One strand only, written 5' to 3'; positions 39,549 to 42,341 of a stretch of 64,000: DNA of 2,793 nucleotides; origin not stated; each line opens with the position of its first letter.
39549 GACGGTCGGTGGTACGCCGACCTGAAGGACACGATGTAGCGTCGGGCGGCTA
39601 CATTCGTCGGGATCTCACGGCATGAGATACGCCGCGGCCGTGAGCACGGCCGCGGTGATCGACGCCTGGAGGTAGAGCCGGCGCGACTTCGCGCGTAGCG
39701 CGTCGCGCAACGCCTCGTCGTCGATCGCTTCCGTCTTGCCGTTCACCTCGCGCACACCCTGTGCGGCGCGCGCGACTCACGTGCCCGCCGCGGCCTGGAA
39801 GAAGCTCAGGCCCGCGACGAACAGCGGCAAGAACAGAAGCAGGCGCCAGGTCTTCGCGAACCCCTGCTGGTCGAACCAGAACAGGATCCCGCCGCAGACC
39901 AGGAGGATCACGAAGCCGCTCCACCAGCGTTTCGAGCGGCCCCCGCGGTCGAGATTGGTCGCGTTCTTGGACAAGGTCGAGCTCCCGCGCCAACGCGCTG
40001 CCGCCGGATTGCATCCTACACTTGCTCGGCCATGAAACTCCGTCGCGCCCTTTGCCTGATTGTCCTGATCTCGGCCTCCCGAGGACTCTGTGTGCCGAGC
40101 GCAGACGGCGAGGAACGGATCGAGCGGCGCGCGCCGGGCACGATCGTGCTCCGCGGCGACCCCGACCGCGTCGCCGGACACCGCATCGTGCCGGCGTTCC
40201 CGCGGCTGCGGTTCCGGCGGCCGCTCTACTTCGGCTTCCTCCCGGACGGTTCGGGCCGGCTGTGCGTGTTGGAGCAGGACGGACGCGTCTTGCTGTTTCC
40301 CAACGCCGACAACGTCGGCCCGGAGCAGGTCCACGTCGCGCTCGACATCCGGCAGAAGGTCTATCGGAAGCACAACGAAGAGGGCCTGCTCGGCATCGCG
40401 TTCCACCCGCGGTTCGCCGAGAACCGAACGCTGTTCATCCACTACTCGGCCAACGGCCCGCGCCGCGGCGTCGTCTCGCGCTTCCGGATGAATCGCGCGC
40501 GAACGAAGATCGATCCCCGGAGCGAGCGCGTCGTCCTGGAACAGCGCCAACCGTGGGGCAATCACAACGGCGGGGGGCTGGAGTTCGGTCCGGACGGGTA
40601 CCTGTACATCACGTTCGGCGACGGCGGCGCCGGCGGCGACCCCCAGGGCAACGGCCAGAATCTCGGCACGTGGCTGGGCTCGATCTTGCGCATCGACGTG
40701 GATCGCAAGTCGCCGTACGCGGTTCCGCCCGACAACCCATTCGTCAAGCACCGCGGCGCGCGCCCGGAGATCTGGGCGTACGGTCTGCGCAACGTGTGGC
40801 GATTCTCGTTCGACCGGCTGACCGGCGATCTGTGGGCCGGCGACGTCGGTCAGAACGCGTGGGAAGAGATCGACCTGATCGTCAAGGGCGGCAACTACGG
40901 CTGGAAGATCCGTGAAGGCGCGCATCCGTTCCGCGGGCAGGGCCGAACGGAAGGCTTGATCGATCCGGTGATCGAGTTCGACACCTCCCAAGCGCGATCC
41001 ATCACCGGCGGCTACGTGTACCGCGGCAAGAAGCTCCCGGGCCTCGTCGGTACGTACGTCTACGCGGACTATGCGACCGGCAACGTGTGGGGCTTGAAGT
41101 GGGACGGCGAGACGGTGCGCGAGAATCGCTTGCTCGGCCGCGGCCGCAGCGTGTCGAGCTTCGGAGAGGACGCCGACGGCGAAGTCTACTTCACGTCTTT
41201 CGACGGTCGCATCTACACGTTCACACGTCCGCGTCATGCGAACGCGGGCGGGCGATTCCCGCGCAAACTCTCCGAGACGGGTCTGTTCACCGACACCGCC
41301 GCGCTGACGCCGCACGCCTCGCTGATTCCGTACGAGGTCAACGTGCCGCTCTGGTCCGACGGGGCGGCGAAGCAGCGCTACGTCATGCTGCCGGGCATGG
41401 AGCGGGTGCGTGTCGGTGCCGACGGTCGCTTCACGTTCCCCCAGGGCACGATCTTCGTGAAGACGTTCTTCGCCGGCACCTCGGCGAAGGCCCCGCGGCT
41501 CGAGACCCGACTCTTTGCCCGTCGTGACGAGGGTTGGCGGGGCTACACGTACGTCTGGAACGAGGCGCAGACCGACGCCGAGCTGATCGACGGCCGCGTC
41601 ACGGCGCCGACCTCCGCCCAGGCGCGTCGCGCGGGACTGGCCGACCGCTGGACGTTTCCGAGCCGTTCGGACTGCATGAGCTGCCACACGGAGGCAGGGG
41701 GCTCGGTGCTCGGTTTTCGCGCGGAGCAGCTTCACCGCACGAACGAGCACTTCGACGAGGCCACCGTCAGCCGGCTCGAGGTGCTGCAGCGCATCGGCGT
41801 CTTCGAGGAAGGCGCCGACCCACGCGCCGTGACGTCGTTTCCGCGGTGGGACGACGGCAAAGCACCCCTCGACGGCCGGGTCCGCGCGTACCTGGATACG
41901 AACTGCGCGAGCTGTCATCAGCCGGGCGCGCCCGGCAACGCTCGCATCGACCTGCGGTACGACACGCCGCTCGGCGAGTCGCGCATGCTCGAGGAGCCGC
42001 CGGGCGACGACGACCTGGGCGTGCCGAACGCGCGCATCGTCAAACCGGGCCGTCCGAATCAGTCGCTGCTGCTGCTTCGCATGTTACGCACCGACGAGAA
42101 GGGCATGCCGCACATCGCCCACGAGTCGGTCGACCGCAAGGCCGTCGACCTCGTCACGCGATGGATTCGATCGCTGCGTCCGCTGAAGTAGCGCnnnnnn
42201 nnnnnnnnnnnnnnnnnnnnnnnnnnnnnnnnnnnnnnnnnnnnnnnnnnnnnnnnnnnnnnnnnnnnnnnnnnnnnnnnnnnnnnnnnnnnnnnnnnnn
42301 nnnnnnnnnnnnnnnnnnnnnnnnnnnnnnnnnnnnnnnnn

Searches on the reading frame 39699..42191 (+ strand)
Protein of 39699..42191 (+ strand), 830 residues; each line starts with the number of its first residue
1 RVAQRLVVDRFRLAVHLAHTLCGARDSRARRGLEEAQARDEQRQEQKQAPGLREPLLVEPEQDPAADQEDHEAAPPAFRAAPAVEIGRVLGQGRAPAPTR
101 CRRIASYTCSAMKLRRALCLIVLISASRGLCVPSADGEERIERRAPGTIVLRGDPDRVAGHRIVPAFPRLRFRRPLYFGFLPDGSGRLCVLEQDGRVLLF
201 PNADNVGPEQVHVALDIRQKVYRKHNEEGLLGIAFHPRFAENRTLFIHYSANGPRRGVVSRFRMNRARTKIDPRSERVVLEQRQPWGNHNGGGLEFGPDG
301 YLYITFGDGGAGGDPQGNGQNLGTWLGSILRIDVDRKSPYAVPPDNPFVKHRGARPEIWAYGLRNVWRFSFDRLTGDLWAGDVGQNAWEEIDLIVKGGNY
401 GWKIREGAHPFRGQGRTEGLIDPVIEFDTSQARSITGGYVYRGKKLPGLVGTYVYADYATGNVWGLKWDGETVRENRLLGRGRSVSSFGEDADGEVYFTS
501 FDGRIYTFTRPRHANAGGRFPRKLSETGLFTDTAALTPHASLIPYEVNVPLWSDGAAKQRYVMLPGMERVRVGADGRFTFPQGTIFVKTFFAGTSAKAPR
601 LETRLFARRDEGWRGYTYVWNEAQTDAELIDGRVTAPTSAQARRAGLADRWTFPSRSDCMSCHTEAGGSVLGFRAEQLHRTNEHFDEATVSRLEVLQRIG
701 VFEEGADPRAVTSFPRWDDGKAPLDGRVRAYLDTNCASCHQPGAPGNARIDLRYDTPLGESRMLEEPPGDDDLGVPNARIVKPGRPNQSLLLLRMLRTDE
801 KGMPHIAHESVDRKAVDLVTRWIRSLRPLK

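Call 9: search_protein_families(library=pfam, proteins=[window:39699-42191:+], max_evalue=0.001)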
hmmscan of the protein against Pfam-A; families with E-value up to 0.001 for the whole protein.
window:39699-42191:+ (830 aa): 3 families
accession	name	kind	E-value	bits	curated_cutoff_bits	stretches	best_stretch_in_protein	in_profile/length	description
PF07995.17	GSDH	-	6.7e-52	177.3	25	1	174-501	3-324/332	Glucose / Sorbosone dehydrogenase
PF13442.11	Cytochrome_CBB3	-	5.9e-05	23.8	27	0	733-823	11-68/68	Cytochrome C oxidase, cbb3-type, subunit III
PF00034.26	Cytochrom_C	-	0.00018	23.2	21.3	0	730-748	7-24/90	Cytochrome c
